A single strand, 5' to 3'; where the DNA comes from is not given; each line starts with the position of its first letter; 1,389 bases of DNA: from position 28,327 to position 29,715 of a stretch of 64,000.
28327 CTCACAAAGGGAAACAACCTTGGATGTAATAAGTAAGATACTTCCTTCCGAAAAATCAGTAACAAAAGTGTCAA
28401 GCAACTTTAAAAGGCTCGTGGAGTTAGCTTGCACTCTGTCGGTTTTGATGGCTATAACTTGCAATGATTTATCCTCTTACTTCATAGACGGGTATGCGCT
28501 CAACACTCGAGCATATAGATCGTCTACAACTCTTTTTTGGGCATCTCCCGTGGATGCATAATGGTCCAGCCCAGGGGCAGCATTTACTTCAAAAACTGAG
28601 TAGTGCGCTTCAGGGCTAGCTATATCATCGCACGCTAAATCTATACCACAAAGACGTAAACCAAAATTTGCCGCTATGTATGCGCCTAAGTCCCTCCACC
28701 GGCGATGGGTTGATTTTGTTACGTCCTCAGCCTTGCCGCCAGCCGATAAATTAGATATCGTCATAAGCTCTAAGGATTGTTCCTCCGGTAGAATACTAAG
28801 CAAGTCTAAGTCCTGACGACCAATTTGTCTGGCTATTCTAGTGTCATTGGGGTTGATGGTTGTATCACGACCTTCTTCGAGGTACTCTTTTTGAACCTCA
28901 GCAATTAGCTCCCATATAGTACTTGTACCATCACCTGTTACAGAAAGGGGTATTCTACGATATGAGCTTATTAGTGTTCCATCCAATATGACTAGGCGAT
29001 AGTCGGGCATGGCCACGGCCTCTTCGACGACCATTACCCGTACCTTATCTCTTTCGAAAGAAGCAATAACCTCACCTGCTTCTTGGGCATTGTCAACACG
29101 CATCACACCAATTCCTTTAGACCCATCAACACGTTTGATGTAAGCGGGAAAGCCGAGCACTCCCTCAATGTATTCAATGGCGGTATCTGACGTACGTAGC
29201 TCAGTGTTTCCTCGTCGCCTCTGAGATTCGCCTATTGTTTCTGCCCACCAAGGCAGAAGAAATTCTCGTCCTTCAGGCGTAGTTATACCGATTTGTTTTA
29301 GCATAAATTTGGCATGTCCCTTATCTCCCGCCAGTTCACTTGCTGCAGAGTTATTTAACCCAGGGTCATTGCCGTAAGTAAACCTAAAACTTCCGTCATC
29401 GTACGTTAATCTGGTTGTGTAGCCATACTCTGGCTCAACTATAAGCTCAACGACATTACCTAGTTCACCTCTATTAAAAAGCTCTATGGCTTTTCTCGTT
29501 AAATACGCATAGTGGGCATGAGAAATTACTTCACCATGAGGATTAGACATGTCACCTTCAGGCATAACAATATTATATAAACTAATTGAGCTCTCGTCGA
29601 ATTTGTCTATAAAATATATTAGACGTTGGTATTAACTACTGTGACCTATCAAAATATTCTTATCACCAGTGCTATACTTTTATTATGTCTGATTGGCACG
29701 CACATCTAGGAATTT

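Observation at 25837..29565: Compact operon: ATP-grasp ligase, CofE-like gamma-glutamyl ligase, RibD_C/DHFR-like reductase, MFS transporter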

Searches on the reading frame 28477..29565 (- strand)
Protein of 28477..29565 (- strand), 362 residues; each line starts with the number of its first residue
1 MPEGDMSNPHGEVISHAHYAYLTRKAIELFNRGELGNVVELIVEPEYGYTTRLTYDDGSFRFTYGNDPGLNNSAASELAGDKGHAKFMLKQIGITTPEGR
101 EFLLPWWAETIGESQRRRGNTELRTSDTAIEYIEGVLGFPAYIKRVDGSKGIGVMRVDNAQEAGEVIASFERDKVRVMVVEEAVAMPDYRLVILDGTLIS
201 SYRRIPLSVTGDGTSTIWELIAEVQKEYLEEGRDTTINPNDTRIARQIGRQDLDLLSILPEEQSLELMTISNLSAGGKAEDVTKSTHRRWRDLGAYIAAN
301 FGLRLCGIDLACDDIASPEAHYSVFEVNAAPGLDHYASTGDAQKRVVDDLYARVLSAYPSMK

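Call 3: search_protein_families(library=pfam, proteins=[window:28477-29565:-], max_evalue=0.01)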
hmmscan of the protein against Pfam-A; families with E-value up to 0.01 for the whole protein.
window:28477-29565:- (362 aa): 4 families
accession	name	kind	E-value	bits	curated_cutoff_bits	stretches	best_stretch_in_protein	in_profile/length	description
PF08443.16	RimK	-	2.6e-10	40.7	21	2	126-205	27-106/188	RimK-like ATP-grasp domain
PF07478.18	Dala_Dala_lig_C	-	0.00057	19.9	24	1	126-195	24-92/204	D-ala D-ala ligase C-terminus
PF02955.21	GSH-S_ATP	-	0.0028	17.5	23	0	143-207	36-105/175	Prokaryotic glutathione synthetase, ATP-grasp domain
PF14398.11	ATPgrasp_YheCD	-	0.0038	17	26.8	0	141-173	51-83/255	YheC/D like ATP-grasp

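Call 4: search_protein_families(library=ncbifam, proteins=[window:28477-29565:-], max_evalue=0.01)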
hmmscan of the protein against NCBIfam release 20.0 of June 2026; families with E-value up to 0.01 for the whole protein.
window:28477-29565:- (362 aa): 13 families
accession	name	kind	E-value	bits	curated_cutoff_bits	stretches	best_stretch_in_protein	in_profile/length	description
TIGR02068.2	cya_phycin_syn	equivalog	6.5e-39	133.6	850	1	124-351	235-471/862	cyanophycin synthetase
NF010623.0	PRK14016.1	subfamily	2.4e-37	128.5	877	1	124-340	236-458/871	cyanophycin synthetase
NF002688.0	PRK02471.1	equivalog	7.4e-23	80.8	425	1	125-343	512-741/756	bifunctional glutamate--cysteine ligase GshA/glutathione synthetase GshB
TIGR03103.1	trio_acet_GNAT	equivalog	3.6e-22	78.6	569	1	143-350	336-540/547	N-acetylglutaminylglutamine synthetase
TIGR00768.1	rimK_fam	subfamily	1.3e-14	54.2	143.4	2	70-205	76-194/276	RimK family alpha-L-glutamate ligase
TIGR01435.1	glu_cys_lig_rel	equivalog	6.1e-14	51.2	656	1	164-344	531-710/719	bifunctional glutamate--cysteine ligase/glutathione synthetase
NF007764.0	PRK10446.1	equivalog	2.2e-08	33.7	331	1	127-181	124-178/300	30S ribosomal protein S6--L-glutamate ligase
NF040720.1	MptN_Meth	equivalog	3.2e-08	33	350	1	270-333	213-271/291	tetrahydromethanopterin:alpha-L-glutamate ligase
TIGR02144.1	LysX_arch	equivalog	8.8e-06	25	275.6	1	125-205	109-194/281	lysine biosynthesis protein LysX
NF002378.0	PRK01372.1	subfamily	6.5e-05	21.8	243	1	74-200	93-195/305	D-alanine--D-alanine ligase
NF003573.0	PRK05246.1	equivalog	0.00064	18.6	272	0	143-207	159-228/316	glutathione synthase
TIGR01205.1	D_ala_D_alaTIGR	subfamily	0.003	16.6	245.65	0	75-199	100-207/318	D-alanine--D-alanine ligase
TIGR01380.1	glut_syn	equivalog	0.0042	16.1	299.05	0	143-207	158-227/312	glutathione synthase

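Call 18: find_homologous_proteins(query=window:28477-29565:-, max_evalue=0.00001)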
Query window:28477-29565:- (362 aa): 355 proteins with E <= 0.00001 among 3958 candidates; the best 120 are listed.
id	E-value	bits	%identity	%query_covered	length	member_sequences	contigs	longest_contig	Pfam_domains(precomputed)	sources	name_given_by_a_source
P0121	2.6e-240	814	100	100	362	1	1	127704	PF08443.17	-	-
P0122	1.7e-140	486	62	98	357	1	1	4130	PF08443.17,PF07478.19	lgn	-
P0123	4.9e-139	481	61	98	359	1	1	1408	PF08443.17,PF07478.19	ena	-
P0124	1.2e-135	470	60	96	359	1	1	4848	PF08443.17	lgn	-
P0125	3.7e-135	469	60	97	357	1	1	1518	PF08443.17,PF07478.19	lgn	-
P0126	6.1e-134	465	58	98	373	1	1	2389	PF08443.17,PF07478.19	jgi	jgi:D-alanine-D-alanine ligase-like ATP-grasp enzyme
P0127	2.5e-132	459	59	98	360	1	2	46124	PF08443.17,PF07478.19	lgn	-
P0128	2.8e-132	459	59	97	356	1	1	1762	PF08443.17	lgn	-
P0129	5.4e-132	458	59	96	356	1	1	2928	PF08443.17,PF07478.19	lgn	-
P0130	4.9e-129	448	57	98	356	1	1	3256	PF08443.17,PF07478.19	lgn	-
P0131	1.4e-128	447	57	96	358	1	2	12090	PF08443.17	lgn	-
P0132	3.8e-128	445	56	98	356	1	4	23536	PF08443.17,PF07478.19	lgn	-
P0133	9.2e-128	444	56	98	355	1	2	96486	PF08443.17,PF07478.19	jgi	jgi:hypothetical protein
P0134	2.2e-127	443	57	96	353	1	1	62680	PF02955.22,PF08443.17,PF07478.19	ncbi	-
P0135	4.6e-127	442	57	94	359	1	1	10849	PF08443.17,PF02655.20,PF07478.19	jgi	jgi:D-alanine-D-alanine ligase-like ATP-grasp enzyme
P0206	1.3e-112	394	53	94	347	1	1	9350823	PF02955.22,PF08443.17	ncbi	ncbi:hypothetical protein ACQPYE_24630 [Actinosynnema sp. CA-299493]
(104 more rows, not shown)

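Call 19: find_encoding_contigs(protein=P0127, flank=6000, max_places=1)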
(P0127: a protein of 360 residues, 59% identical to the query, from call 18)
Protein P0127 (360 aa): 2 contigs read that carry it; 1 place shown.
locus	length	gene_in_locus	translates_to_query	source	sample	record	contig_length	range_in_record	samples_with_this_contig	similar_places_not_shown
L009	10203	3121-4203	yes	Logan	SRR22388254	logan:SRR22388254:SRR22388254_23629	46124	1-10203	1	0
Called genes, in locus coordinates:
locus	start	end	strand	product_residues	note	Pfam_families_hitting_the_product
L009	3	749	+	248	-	?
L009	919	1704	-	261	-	PF01061:ABC2_membrane, PF12698:ABC2_membrane_3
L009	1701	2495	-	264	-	PF00005:ABC_tran, PF13304:AAA_21 (faint)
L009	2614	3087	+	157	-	PF00186:DHFR_1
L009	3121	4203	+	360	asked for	PF07478:Dala_Dala_lig_C (weak), PF08443:RimK (weak)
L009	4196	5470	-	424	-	PF08245:Mur_ligase_M, PF27239:FOL3_C, PF02875:Mur_ligase_C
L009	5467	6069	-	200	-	PF01812:5-FTHF_cyc-lig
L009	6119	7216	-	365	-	PF01926:MMR_HSR1, PF02421:FeoB_N, PF06071:YchF-GTPase_C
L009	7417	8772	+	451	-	PF01071:GARS_A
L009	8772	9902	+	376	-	-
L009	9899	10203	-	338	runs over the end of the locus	PF02016:Peptidase_S66, PF17676:Peptidase_S66C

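Call 20: find_encoding_contigs(protein=P0133, flank=6000, max_places=1)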
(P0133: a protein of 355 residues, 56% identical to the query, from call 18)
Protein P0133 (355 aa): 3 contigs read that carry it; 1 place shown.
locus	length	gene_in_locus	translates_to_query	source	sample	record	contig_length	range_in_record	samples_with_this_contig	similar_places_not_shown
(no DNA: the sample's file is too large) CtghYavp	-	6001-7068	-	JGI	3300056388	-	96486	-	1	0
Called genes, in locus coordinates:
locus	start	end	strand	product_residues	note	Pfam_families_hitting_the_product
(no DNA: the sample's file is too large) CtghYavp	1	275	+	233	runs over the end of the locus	PF01386:Ribosomal_L25p, PF14693:Ribosomal_TL5_C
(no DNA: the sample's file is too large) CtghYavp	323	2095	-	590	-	PF00664:ABC_membrane, PF02463:SMC_N, PF00005:ABC_tran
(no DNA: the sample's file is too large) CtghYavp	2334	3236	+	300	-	PF17773:UPF0176_N, PF00581:Rhodanese, PF12368:Rhodanese_C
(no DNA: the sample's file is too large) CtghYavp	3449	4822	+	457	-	PF26550:Tricorn_2nd (faint), PF00930:DPPIV_N (faint), PF07676:PD40 (faint), PF25174:Beta-prop_THOC3 (faint), PF26549:Tricorn_N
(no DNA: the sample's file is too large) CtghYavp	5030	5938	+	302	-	PF04203:Sortase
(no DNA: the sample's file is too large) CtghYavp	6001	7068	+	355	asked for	PF07478:Dala_Dala_lig_C, PF08443:RimK (faint)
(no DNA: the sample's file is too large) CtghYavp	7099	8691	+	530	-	PF01541:GIY-YIG (weak), PF27096:UvrC_M, PF02151:UVR (weak), PF08459:UvrC_RNaseH_dom, PF14520:HHH_5 (weak)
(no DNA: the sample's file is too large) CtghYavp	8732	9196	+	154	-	-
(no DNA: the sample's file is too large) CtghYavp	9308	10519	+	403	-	PF05195:AMP_N, PF00557:Peptidase_M24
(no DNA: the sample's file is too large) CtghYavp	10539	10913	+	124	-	PF04020:Phage_holin_4_2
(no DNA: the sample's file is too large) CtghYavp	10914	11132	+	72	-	PF03840:SecG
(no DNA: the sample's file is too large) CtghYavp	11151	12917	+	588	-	PF00496:SBP_bac_5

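Call 21: find_encoding_contigs(protein=P0206, flank=8000, max_places=1)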
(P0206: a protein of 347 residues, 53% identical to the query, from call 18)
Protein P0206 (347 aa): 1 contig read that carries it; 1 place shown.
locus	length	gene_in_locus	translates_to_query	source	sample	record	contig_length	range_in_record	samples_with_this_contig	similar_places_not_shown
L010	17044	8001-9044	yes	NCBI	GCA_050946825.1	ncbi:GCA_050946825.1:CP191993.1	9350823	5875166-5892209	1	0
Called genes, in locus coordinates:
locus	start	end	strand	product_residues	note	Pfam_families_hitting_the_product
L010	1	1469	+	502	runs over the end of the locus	PF00501:AMP-binding, PF13193:AMP-binding_C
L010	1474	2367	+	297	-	PF00892:EamA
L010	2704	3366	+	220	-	PF03067:LPMO_10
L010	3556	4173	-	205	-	-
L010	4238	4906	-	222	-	PF00072:Response_reg, PF00196:GerE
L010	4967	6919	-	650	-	PF07730:HisKA_3, PF02518:HATPase_c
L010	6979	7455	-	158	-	-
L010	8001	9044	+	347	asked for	PF08443:RimK (faint), PF02955:GSH-S_ATP (faint)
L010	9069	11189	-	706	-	PF00989:PAS, PF08448:PAS_4, PF13426:PAS_9 (weak), PF08447:PAS_3, PF00990:GGDEF, PF00563:EAL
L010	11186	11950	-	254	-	PF04672:Methyltransf_19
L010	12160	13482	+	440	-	PF00067:p450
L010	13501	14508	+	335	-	PF12697:Abhydrolase_6, PF00561:Abhydrolase_1, PF12146:Hydrolase_4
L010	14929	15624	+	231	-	PF00072:Response_reg, PF00486:Trans_reg_C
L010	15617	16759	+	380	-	PF00672:HAMP, PF00512:HisKA, PF02518:HATPase_c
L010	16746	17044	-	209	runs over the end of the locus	PF01427:Peptidase_M15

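Call 23: find_related_loci(query=window:28477-29565:-, collection=genome_contigs, flank=6000)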
Query window:28477-29565:- (362 aa) in genome_contigs; peptide patterns used: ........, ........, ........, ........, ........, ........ (x = any residue, [..] = any of these).
86 stretches matched a pattern; 1 encode a relative of the query (tblastn E <= 1e-3); 1 distinct loci.
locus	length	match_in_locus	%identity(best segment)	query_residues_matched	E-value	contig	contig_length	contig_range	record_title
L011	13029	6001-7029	55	18-360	6e-130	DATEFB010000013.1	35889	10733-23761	MAG TPA_asm: Candidatus Saccharimonadales bacterium isolate SMAG_U8748 k141_1469258, whole genome shotgun sequence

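Call 26: find_related_loci(query=A1, collection=metagenome_contigs, flank=5000)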
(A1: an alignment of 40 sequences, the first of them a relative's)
Query A1 (362 aa) in metagenome_contigs; peptide patterns used: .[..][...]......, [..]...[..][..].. (x = any residue, [..] = any of these).
600 stretches matched a pattern (row limit reached: there are more); 519 encode a relative of the query (tblastn E <= 1e-3); the best 80 are kept; 80 distinct loci.
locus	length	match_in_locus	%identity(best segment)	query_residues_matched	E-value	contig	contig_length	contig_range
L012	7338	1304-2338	55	18-362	3e-129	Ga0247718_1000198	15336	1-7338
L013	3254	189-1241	52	7-357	1e-128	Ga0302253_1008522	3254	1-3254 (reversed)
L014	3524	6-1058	54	14-362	6e-127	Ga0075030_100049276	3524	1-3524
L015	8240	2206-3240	54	18-362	9e-124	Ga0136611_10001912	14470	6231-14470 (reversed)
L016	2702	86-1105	55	18-357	2e-129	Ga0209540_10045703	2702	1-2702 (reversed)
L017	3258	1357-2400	51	13-360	3e-127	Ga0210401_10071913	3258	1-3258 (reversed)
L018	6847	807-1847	54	15-361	2e-122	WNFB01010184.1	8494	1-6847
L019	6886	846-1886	54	15-361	1e-122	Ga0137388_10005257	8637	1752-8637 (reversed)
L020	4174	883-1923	54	15-361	3e-124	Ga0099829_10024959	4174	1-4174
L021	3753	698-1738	54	15-361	1e-124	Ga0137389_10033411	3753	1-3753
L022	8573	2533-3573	54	15-361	4e-122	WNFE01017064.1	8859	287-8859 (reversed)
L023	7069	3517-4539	53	12-352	4e-122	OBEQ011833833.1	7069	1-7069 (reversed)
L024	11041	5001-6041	54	15-361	4e-122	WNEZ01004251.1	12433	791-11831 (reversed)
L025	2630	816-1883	52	7-362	8e-127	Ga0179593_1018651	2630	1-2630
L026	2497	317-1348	54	15-358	8e-127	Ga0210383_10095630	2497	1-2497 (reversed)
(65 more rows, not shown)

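Call 33: search_solved_structures(query=A1, max_evalue=0.001, show_alignments=1)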
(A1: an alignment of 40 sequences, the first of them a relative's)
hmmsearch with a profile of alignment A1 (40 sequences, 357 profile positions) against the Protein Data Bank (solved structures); distinct sequences matched with E-value up to 0.001: 16.
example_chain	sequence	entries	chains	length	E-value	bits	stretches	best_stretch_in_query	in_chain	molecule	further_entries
8fxh_A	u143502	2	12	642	1.7e-37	132.2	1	128-328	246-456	RimK domain-containing protein ATP-grasp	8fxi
7txv_A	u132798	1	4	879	5.6e-37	130.5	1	117-329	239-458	Cyanophycin synthase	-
7lg5_A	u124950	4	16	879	5.6e-37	130.5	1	117-329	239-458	Cyanophycin synthase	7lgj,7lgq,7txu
7wac_A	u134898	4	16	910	9.9e-36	126.4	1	119-332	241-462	Cyanophycin synthase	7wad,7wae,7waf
7ta5_A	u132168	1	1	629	3.9e-34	121.1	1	130-328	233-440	Glutathione synthase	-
7lgn_A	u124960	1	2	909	2.2e-30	108.8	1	129-332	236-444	Cyanophycin synthase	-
7lgm_A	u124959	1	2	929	1.2e-29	106.4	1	129-331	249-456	Cyanophycin synthase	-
3ln6_A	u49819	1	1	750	1.4e-24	89.7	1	119-328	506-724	Glutathione biosynthesis bifunctional protein gshAB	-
3ln7_A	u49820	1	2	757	1.2e-22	83.3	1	136-328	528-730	Glutathione biosynthesis bifunctional protein gshAB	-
5zct_A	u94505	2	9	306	3.3e-07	32.5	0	122-200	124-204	Ribosomal protein S6--L-glutamate ligase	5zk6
4iwx_A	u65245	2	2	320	3.9e-07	32.3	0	122-200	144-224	Ribosomal protein S6 modification protein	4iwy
7qyr_A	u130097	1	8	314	4.3e-06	28.9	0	298-331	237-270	Probable alpha-L-glutamate ligase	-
7qys_A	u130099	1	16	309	3.6e-05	25.9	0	122-200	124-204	Probable alpha-L-glutamate ligase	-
4fu0_A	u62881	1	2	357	0.00019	23.5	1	122-180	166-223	D-alanine--D-alanine ligase 7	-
3vot_A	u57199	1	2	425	0.00039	22.5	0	123-168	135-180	L-amino acid ligase, BL00235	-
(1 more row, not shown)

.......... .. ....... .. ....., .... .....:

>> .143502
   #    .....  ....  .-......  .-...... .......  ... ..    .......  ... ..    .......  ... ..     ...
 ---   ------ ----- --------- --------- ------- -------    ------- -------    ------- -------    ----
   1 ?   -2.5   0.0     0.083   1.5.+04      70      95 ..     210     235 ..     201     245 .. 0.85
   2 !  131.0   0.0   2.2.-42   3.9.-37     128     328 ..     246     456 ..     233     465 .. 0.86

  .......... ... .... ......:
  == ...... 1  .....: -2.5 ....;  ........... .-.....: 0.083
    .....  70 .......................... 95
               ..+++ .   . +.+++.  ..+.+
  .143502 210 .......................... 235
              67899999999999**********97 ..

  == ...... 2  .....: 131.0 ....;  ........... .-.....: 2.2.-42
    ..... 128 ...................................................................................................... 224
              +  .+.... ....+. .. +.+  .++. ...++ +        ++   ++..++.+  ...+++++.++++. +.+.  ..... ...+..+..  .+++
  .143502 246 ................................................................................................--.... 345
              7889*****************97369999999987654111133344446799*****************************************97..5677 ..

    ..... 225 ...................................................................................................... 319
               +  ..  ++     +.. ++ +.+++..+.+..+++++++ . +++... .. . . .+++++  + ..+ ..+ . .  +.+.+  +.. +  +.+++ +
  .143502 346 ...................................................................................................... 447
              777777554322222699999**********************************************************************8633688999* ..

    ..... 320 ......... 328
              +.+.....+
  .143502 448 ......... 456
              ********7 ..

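Call 66: predict_structure(alignment_id=A1)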
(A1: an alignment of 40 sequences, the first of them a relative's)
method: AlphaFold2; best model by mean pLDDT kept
length: 362 residues; sequences in the alignment: 40
mean_pLDDT: 92.0   pTM: 0.87
mean pLDDT of the five models: 92.0, 91.5, 91.1, 90.8, 90.0
residues with pLDDT >= 90: 288; 70-90: 58; 50-70: 13; < 50: 3
segments of 3 or more residues with pLDDT < 50: none
pLDDT, mean of each block of 10 residues (from residue 1): 53 93 95 96 96 97 93 86 92 97 96 95 95 98 82 88 96 95 95 96 95 98 94 87 93 98 94 84 97 98 96 98 95 78 86 93 66
secondary structure, 60 per line:
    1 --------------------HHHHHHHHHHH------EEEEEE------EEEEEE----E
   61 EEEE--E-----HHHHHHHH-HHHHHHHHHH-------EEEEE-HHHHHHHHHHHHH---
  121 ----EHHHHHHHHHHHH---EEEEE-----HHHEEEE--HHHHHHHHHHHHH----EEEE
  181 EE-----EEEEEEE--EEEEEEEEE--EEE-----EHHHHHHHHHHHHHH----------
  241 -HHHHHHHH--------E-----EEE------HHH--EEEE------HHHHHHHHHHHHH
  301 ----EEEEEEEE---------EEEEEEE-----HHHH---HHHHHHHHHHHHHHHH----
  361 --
elements in order: H21-31 E38-43 E50-55 E60-64 H73-80 H82-91 E99-103 H105-117 H126-137 E141-145 E154-157 H160-172 E177-182 E188-194 E197-205 E208-210 H217-230 H242-249 E264-266 E278-281 H288-300 E305-312 E322-328 H334-337 H341-356

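Call 70: fold_search(model_id=the predicted structure, library=pdb)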
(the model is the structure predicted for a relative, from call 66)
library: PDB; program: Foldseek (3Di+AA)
matches with E <= 10: 714; with E <= 0.001: 511
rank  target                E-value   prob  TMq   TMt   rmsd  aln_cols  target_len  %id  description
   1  7wae_A                7.5e-23  1.00  0.69  0.31   4.5       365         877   26  Trichodesmium erythraeum cyanophycin synthetase 1 (TeCphA1) with ATPgammaS, 4x(beta-Asp-Arg), and aspartate (released 2022-09-07)
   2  7wae_C                2.1e-22  1.00  0.73  0.38   3.4       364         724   26  Trichodesmium erythraeum cyanophycin synthetase 1 (TeCphA1) with ATPgammaS, 4x(beta-Asp-Arg), and aspartate (released 2022-09-07)
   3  3ln6                  4.1e-22  1.00  0.65  0.34   5.0       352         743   21  Crystal structure of a bifunctional glutathione synthetase from Streptococcus agalactiae (released 2011-04-13)
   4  7txv_A                1.5e-21  1.00  0.68  0.31   4.7       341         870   27  Cyanophycin synthetase 1 from Synechocystis sp. UTEX2470 E82Q with ATP and 16x(Asp-Arg) (released 2022-06-01)
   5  7wac_A                1.7e-21  1.00  0.65  0.35   5.0       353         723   26  Trichodesmium erythraeum cyanophycin synthetase 1 (TeCphA1) (released 2022-09-07)
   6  7lgq_A                2.4e-21  1.00  0.68  0.30   4.6       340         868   27  Cyanophycin synthetase 1 from Synechocystis sp. UTEX2470 with ATP and 8x(Asp-Arg)-Asn (released 2021-08-18)
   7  7ta5                  2.7e-21  1.00  0.65  0.43   4.8       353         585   24  Crystal structure of cyanophycin synthetase 2 from Gloeothece citriformis (released 2022-03-02)
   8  7lg5_A                1.1e-20  1.00  0.67  0.30   4.6       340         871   27  Synechocystis sp. UTEX2470 Cyanophycin synthetase 1 with ATP (released 2021-08-18)
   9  3ln7_B                1.9e-20  1.00  0.56  0.31   7.4       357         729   19  Crystal structure of a bifunctional glutathione synthetase from Pasteurella multocida (released 2011-04-13)
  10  7lgj_A                3.5e-20  1.00  0.65  0.29   5.8       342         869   26  Cyanophycin synthetase 1 from Synechocystis sp. UTEX2470 with ADPCP and 8x(Asp-Arg)-NH2 (released 2021-08-18)
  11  7lgn_A                1.5e-19  1.00  0.55  0.31   7.2       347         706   22  Cyanophycin synthetase 1 from T. morbirosei (released 2021-08-18)
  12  3ln7_A                2.6e-19  1.00  0.54  0.29   7.5       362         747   18  Crystal structure of a bifunctional glutathione synthetase from Pasteurella multocida (released 2011-04-13)
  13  8fxi_C                4.9e-18  1.00  0.63  0.39   5.4       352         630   24  Cryo-EM structure of Stanieria sp. CphA2 in complex with ADPCP and 4x(beta-Asp-Arg) (released 2023-06-14)
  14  8fxh_A                2.0e-17  1.00  0.53  0.33  10.8       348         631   26  Cryo-EM structure of Stanieria sp. CphA2 (released 2023-06-14)
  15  7lgn_B                4.1e-17  1.00  0.61  0.29   4.8       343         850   22  Cyanophycin synthetase 1 from T. morbirosei (released 2021-08-18)
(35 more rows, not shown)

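Call 77: find_encoding_contigs(protein=P0122, flank=6000, max_places=1)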
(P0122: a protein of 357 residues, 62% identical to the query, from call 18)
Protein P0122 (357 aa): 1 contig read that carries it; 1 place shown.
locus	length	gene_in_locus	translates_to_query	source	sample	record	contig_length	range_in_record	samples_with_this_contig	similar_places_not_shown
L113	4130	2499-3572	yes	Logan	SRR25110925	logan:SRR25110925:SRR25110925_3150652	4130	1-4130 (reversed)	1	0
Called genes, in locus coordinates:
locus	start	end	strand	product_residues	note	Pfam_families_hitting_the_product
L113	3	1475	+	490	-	?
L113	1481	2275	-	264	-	PF00188:CAP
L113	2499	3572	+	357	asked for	PF07478:Dala_Dala_lig_C (weak), PF08443:RimK (faint)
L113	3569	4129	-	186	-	?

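Call 93: search_protein_representatives(alignment_id=A1)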
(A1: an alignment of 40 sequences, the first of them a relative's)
Query: 40 sequences, 357 profile positions. Proteins with E-value up to 0.001 (for the whole library): 10101; up to 1e-10: 6812; up to 1e-30: 559. The best 150 are listed.
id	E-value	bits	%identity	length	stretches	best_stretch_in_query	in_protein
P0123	7.9e-176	600.4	-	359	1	6-356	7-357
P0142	1.1e-167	573.7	-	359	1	5-355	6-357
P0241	2.3e-133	460.7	-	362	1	6-351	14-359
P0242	1.3e-130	451.7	-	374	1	10-354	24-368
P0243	2.2e-122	424.6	-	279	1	4-267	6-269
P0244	1.3e-120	418.8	-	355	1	6-354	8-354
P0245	2.9e-120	417.7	-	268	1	91-356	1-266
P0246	3.9e-120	417.2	-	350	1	9-353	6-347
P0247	3.0e-118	411.0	-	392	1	10-355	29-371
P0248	5.2e-116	403.7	-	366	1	8-355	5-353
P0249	4.0e-111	387.6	-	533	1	15-352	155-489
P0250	1.3e-110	386.0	-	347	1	10-350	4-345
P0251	2.3e-110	385.1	-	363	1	6-352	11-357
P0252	1.7e-107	375.7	-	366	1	8-354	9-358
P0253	9.4e-107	373.2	-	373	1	11-354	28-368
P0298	1.3e-67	244.4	-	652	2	21-353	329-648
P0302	4.2e-67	242.8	-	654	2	36-354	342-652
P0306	6.5e-65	235.6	-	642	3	64-353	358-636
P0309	2.2e-64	233.8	-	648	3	65-354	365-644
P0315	3.6e-63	229.9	-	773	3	116-353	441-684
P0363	7.5e-55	202.5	-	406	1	35-354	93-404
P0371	1.6e-53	198.1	-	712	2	41-326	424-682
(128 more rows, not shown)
